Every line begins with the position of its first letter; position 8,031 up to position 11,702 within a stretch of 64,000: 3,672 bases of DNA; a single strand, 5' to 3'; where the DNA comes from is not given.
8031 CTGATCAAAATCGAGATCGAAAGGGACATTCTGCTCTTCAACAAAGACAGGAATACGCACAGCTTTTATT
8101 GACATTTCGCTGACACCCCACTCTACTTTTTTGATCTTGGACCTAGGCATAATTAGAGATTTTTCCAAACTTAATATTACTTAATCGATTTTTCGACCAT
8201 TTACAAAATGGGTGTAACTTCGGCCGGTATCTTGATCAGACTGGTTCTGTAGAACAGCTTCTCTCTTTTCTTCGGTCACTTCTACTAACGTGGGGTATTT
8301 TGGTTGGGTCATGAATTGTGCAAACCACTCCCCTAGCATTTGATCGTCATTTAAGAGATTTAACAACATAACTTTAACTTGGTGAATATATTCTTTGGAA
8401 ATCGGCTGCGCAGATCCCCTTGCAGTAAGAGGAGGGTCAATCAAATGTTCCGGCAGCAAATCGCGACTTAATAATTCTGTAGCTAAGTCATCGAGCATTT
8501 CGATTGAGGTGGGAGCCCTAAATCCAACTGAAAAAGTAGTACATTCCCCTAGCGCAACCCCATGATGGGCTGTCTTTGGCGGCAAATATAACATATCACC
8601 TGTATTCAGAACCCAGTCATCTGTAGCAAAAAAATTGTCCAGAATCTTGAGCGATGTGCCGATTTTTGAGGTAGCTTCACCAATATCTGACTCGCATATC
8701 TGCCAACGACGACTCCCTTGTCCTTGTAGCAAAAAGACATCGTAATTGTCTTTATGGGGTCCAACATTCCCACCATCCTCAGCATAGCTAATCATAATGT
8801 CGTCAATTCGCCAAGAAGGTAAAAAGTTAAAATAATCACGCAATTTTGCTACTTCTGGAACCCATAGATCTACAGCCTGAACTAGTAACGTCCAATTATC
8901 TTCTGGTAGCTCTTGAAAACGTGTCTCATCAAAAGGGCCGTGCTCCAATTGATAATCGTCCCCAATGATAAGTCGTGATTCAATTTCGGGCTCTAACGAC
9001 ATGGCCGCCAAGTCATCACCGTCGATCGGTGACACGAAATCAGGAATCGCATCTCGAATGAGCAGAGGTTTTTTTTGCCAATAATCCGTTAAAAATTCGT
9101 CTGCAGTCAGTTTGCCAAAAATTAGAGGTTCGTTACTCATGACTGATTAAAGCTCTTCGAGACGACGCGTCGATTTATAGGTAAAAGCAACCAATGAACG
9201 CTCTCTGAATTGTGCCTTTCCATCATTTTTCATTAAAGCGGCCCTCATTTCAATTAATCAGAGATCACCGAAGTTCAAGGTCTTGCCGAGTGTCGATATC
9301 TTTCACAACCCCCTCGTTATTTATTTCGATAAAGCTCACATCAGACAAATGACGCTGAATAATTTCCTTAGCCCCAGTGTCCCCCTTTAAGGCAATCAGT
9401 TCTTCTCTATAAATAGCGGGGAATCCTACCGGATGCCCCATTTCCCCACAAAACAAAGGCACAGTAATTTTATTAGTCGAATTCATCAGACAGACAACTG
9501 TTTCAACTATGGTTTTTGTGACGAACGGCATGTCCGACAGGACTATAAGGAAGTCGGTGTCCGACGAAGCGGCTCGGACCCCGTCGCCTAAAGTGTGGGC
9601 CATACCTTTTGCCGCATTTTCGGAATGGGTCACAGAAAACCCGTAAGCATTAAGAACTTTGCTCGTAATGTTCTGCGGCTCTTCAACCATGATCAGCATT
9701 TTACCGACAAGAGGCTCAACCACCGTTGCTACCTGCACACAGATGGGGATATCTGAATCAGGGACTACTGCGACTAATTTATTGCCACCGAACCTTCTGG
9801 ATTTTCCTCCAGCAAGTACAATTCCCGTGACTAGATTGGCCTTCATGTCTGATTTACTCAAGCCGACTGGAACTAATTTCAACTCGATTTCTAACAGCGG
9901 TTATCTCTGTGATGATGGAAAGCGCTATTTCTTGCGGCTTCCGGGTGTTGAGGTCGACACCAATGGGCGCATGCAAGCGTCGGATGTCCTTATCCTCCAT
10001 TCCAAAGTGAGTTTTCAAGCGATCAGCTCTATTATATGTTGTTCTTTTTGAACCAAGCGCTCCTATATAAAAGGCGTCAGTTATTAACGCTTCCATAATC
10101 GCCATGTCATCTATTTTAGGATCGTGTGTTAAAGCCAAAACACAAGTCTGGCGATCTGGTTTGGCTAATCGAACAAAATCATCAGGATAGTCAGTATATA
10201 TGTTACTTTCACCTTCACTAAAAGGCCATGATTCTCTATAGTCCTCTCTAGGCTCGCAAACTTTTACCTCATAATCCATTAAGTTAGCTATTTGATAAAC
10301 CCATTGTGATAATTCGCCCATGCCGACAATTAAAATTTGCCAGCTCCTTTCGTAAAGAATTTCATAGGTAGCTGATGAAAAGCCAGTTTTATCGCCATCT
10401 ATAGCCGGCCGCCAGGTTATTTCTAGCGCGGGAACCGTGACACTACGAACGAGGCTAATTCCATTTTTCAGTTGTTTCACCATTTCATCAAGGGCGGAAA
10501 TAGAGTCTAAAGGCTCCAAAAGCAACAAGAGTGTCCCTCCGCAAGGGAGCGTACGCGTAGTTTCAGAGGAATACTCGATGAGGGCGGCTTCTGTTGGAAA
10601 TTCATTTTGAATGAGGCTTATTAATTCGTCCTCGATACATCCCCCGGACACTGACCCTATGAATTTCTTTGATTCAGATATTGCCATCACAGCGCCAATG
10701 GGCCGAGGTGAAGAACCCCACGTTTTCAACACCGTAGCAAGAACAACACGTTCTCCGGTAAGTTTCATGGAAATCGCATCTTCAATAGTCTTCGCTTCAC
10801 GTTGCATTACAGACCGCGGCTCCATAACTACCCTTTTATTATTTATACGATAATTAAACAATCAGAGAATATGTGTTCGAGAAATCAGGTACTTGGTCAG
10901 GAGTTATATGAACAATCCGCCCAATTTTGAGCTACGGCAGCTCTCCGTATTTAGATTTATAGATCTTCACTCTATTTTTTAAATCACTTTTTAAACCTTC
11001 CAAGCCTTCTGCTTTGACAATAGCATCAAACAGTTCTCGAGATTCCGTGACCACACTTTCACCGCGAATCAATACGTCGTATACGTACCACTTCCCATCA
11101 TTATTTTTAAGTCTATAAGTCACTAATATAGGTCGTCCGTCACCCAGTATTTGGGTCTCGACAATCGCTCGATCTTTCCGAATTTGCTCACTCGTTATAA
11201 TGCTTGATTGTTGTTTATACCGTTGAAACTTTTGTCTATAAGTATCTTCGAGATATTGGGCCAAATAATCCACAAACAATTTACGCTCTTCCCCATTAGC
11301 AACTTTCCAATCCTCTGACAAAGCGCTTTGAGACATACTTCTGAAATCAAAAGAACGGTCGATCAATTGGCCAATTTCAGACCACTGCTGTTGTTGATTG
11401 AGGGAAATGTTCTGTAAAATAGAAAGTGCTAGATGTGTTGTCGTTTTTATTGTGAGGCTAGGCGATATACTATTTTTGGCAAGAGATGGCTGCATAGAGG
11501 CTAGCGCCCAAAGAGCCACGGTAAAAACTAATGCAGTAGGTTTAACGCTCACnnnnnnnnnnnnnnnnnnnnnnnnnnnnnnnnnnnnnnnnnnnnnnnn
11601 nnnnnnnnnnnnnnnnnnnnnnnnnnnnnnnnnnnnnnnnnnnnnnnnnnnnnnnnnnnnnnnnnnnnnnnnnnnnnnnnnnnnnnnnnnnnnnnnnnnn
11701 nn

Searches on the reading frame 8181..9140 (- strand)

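Call 39: search_protein_families(library=pfam, proteins=[window:8181-9140:-], max_evalue=0.00001)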
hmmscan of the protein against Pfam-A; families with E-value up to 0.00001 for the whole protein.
window:8181-9140:- (319 aa): 1 family
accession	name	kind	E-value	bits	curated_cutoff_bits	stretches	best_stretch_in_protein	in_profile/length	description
PF08007.18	JmjC_2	-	6e-35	120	22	1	101-214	3-126/127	JmjC domain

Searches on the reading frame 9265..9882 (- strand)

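Call 39: search_protein_families(library=pfam, proteins=[window:9265-9882:-], max_evalue=0.00001)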
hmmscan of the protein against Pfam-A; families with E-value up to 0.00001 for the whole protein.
window:9265-9882:- (205 aa): 1 family
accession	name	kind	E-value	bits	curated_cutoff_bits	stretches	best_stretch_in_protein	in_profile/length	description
PF12804.13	NTP_transf_3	-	2.2e-28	99.9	27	1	20-180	1-158/160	MobA-like NTP transferase domain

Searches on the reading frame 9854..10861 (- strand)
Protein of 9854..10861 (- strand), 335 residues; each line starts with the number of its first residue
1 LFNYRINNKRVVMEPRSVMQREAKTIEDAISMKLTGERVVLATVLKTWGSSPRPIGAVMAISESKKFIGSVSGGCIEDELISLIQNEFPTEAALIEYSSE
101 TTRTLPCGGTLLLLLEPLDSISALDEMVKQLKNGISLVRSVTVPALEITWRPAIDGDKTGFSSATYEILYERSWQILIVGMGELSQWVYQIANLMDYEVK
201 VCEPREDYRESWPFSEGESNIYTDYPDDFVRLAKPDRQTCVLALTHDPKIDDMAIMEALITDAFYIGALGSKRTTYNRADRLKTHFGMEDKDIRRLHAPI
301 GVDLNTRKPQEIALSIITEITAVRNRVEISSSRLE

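Call 39: search_protein_families(library=pfam, proteins=[window:9854-10861:-], max_evalue=0.00001)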
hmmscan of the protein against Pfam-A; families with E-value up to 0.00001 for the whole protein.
window:9854-10861:- (335 aa): 2 families
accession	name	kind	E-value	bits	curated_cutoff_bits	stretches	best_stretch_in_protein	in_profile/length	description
PF13478.12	XdhC_C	-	7.2e-33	114.2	29.7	1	177-320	2-125/125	XdhC Rossmann domain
PF02625.21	XdhC_CoxI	-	3.9e-18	65.6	24.3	1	36-89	5-58/68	XdhC and CoxI family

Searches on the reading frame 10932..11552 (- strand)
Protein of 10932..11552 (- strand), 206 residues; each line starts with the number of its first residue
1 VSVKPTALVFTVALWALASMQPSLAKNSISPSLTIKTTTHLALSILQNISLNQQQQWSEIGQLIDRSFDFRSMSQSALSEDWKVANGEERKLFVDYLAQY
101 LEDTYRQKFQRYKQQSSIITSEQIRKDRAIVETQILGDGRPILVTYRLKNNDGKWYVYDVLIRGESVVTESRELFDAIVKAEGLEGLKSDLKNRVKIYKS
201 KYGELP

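Call 39: search_protein_families(library=pfam, proteins=[window:10932-11552:-], max_evalue=0.00001)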
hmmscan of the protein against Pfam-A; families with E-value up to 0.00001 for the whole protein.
window:10932-11552:- (206 aa): 1 family
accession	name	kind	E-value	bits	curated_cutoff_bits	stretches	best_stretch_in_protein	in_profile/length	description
PF05494.18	MlaC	-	7.4e-33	114.1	26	1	41-192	6-165/166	MlaC protein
